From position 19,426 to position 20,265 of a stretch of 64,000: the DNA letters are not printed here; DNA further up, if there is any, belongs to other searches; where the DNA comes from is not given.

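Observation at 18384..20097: Uncharacterised ~130-aa Trp/Cys-containing domain (domain X) present in five copies, three as near-identical 570-bp tandem repeats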

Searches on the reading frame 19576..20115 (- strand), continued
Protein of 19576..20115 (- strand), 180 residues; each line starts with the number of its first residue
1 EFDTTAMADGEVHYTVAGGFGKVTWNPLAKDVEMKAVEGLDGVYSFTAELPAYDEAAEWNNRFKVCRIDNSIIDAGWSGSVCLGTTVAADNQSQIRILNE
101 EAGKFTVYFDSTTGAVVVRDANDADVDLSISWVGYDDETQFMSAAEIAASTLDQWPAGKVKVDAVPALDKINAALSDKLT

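Call 79: find_encoding_contigs(protein=P0005, flank=3000, max_places=3)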
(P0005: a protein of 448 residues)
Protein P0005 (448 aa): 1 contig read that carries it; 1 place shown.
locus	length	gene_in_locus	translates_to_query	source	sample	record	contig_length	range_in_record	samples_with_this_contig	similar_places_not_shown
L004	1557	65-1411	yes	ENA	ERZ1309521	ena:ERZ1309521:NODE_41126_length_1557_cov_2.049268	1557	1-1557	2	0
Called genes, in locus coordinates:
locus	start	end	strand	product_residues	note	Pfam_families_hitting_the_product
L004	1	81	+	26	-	?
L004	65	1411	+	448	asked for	-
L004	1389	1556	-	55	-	?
